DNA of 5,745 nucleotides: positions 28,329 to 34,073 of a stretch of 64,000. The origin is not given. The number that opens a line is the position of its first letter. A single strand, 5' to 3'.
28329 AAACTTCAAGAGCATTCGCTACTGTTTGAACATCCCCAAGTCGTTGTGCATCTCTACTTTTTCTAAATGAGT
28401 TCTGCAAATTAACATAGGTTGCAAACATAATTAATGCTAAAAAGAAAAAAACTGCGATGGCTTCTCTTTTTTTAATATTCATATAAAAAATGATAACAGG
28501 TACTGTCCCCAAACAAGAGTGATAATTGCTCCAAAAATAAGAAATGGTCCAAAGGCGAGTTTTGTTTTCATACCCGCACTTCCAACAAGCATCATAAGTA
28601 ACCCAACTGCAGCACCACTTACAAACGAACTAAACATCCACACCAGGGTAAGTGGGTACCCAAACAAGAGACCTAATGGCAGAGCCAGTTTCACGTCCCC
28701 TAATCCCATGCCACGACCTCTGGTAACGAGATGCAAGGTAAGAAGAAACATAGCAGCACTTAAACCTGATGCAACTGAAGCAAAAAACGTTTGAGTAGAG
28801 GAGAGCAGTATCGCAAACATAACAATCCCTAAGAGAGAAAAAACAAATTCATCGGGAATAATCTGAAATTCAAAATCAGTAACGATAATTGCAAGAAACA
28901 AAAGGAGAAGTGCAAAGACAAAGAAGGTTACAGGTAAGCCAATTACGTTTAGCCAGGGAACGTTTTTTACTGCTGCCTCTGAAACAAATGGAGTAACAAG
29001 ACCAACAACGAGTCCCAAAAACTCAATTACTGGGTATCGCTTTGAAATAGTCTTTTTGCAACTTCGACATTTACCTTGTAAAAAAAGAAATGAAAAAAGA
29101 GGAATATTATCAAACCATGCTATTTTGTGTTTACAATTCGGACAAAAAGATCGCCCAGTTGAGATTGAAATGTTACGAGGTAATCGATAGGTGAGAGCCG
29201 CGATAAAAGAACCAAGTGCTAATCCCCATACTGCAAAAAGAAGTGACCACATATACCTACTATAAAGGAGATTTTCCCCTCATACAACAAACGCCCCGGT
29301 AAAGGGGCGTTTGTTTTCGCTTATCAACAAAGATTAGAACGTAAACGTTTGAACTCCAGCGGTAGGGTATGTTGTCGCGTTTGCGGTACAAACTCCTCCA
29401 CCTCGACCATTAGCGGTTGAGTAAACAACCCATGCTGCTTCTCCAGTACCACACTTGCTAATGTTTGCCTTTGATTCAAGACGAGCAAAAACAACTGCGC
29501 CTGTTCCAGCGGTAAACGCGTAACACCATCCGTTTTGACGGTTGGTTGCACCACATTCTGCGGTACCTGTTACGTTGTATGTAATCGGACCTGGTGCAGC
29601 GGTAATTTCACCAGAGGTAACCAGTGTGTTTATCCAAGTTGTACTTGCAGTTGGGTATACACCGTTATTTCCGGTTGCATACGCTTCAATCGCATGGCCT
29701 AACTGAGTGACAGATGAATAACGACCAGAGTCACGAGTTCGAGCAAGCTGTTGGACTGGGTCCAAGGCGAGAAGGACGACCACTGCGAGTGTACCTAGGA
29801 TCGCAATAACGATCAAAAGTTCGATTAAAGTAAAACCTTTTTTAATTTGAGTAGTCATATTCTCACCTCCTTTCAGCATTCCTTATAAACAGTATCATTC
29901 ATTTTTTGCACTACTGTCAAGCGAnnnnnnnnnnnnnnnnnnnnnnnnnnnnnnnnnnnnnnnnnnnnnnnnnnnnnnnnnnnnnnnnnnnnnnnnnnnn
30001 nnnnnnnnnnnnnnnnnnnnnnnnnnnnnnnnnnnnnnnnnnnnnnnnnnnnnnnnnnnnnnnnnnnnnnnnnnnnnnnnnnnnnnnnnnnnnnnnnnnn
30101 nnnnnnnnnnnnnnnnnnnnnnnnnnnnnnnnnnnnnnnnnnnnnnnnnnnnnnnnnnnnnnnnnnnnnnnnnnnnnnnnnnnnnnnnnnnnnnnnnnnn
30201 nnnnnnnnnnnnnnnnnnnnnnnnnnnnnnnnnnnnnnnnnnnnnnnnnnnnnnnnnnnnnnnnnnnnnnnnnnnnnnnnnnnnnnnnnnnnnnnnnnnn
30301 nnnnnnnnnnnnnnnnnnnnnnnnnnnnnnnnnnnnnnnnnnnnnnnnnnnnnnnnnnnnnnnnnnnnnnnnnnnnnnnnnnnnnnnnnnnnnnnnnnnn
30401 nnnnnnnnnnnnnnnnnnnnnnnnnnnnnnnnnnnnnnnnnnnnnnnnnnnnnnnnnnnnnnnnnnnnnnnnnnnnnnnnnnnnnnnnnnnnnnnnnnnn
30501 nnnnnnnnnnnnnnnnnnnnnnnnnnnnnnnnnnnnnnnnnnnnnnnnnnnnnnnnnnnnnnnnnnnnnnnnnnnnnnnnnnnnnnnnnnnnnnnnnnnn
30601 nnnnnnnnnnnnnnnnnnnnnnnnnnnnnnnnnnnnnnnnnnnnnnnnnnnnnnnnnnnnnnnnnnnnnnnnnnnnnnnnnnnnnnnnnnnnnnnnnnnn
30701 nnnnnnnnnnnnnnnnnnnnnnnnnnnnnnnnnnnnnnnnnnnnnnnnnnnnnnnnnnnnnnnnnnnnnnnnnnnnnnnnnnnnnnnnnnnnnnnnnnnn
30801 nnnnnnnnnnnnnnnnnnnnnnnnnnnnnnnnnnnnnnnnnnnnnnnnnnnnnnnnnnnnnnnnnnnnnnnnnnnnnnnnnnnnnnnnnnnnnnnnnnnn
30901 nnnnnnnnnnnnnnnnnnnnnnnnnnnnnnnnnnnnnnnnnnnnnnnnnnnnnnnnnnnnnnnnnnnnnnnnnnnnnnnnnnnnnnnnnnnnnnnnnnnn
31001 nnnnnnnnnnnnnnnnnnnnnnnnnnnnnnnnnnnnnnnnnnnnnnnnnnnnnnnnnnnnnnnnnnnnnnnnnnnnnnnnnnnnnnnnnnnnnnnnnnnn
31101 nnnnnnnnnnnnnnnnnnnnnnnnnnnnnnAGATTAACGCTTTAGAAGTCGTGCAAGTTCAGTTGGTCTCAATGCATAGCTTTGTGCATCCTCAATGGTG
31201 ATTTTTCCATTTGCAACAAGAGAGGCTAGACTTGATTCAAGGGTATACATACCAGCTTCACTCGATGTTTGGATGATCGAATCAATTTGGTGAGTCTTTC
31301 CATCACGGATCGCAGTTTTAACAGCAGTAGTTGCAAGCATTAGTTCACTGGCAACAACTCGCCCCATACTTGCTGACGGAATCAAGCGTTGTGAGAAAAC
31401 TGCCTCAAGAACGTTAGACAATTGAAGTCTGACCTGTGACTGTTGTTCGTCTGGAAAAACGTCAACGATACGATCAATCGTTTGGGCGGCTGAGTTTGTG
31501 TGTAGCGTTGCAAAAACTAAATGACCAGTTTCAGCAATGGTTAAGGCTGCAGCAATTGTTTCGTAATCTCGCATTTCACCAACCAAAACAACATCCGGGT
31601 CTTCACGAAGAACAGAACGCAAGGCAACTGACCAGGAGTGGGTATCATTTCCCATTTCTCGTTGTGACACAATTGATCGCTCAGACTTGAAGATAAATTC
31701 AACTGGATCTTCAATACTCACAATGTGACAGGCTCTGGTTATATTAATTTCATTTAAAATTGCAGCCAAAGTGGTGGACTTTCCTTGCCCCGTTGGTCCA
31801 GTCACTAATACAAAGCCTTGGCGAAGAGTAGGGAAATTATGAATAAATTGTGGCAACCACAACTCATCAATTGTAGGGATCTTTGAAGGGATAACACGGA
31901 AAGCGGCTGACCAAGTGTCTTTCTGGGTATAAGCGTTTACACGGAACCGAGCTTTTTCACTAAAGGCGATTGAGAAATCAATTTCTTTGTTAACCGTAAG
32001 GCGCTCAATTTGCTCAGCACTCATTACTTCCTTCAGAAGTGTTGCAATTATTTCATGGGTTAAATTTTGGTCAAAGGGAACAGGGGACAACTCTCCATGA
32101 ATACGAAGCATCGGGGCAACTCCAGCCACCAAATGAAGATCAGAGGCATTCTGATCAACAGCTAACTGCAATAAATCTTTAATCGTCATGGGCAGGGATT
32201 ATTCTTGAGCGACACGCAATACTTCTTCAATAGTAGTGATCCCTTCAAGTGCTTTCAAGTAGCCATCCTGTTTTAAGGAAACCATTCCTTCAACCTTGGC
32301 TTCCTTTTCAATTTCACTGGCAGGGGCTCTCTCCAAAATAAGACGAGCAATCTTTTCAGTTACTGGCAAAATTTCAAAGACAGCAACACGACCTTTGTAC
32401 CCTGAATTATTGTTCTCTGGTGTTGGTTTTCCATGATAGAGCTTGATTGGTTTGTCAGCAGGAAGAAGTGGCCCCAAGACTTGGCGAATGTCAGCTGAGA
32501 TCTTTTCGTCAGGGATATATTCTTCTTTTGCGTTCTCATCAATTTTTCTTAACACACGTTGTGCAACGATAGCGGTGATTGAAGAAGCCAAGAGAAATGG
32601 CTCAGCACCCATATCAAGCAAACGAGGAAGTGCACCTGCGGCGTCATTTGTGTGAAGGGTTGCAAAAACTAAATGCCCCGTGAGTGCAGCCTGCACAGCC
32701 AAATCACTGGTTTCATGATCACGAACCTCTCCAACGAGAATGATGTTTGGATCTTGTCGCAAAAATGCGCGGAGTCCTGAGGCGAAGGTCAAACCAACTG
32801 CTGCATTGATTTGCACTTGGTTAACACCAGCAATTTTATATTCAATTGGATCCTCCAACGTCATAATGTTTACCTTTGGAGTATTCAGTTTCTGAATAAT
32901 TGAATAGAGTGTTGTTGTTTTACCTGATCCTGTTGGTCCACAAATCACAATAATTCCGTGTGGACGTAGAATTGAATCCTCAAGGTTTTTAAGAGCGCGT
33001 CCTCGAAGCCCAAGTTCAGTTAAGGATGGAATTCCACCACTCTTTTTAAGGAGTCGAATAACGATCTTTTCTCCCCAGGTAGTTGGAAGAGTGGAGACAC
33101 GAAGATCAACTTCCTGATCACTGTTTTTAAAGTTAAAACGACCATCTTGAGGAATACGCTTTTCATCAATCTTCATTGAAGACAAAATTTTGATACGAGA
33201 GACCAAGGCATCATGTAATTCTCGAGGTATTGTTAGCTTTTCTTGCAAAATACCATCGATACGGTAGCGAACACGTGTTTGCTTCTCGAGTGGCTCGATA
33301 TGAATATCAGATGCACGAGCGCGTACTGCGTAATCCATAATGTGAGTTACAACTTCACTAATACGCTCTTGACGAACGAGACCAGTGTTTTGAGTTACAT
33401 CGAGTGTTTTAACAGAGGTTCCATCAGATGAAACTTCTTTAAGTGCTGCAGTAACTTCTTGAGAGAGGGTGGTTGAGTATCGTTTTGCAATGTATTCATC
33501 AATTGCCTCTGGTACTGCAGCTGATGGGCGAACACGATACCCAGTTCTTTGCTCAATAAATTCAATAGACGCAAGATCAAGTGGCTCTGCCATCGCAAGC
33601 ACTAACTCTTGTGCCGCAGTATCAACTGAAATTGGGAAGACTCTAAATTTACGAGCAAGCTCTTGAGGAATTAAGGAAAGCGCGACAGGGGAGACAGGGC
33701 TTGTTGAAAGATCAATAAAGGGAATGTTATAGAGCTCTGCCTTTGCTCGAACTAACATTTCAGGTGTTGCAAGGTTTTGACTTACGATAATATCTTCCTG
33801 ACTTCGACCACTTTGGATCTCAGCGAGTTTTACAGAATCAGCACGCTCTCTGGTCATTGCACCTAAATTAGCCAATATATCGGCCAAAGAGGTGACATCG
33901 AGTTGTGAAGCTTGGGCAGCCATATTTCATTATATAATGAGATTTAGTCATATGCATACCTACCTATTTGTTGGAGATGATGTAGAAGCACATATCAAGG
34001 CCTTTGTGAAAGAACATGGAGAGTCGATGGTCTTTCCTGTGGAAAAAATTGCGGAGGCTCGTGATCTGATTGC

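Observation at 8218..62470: Recurrent -10-like TAnnnT hexamer 5-7 nt upstream of start codons, suggesting widespread leaderless expression split by gene class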

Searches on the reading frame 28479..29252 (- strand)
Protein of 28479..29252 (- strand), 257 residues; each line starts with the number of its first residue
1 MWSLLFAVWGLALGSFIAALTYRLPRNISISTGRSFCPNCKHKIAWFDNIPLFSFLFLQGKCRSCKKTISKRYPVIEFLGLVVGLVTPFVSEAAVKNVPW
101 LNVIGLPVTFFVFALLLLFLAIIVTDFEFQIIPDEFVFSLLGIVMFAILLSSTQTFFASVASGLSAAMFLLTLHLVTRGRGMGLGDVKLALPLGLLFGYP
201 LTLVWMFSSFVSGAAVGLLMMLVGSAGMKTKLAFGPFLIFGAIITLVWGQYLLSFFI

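Call 27: search_protein_families(library=pfam, proteins=[window:28479-29252:-], max_evalue=0.001)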
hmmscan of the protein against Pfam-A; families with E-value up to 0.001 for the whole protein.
window:28479-29252:- (257 aa): 2 families
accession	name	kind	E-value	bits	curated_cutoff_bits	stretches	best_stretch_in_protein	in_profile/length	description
PF06750.18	A24_N_bact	-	4.4e-29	100.8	23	1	9-85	2-78/84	Bacterial Peptidase A24 N-terminal domain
PF01478.23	Peptidase_A24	-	7.6e-13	49.3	26.5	1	114-218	2-104/104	Type IV leader peptidase family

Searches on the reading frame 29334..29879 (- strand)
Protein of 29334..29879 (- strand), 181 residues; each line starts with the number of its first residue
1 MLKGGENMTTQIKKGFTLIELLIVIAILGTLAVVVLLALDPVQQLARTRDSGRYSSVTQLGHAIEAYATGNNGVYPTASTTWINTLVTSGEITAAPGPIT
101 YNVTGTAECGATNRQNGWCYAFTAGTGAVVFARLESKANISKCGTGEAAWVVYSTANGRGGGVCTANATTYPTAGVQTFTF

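Call 27: search_protein_families(library=pfam, proteins=[window:29334-29879:-], max_evalue=0.001)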
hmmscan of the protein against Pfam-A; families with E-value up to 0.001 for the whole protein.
window:29334-29879:- (181 aa): 1 family
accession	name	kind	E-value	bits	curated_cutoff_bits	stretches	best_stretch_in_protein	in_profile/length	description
PF07963.17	N_methyl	-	1.2e-07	31.4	21.2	1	13-36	4-27/27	Prokaryotic N-terminal methylation motif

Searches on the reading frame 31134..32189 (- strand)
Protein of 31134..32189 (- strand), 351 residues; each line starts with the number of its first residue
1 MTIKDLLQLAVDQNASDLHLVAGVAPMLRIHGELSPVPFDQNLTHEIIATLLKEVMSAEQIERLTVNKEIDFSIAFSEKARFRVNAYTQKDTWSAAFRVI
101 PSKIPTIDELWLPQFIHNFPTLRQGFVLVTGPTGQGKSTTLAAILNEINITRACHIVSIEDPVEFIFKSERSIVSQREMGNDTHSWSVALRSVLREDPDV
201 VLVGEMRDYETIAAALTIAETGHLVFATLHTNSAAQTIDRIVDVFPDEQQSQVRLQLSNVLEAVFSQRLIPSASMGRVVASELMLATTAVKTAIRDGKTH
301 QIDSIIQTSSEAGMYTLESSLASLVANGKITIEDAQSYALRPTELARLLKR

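Call 27: search_protein_families(library=pfam, proteins=[window:31134-32189:-], max_evalue=0.001)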
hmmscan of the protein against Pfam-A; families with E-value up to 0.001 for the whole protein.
window:31134-32189:- (351 aa): 5 families
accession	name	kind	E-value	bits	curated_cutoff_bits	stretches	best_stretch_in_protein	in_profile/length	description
PF00437.27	T2SSE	-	2.2e-43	148.8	24.9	1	3-273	12-281/370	Type II/IV secretion system protein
PF13555.12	AAA_29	-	9.8e-05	22.5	27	0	117-145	15-43/61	P-loop containing region of AAA domain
PF13401.12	AAA_22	-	0.0002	22.1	27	1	123-153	4-33/130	AAA domain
PF13191.12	AAA_16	-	0.00026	21.9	32.6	1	123-223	23-132/167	AAA ATPase domain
PF25199.1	nSTAND_NTPase5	-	0.00061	20.1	34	0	92-149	10-66/145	Novel STAND NTPase 5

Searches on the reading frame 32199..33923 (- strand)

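Call 27: search_protein_families(library=pfam, proteins=[window:32199-33923:-], max_evalue=0.001)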
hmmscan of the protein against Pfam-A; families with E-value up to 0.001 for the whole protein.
window:32199-33923:- (574 aa): 7 families
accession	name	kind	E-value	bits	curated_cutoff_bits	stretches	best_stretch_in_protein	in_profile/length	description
PF00437.27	T2SSE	-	2e-123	412.1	24.9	1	186-570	6-370/370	Type II/IV secretion system protein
PF05157.20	MshEN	-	8.1e-19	67.8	23.1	1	65-154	1-89/90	MshEN domain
PF13401.12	AAA_22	-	0.00019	22.2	27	1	322-356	5-41/130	AAA domain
PF20720.3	nSTAND3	-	0.00029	21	27.2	1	318-361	13-56/155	Novel STAND NTPase 3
PF13173.12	AAA_14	-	0.00035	21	27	1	323-365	3-46/129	AAA domain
PF25199.1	nSTAND_NTPase5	-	0.00049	20.4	34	0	320-361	39-81/145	Novel STAND NTPase 5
PF13476.12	AAA_23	-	0.00065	20.8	27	0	322-342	19-39/201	AAA domain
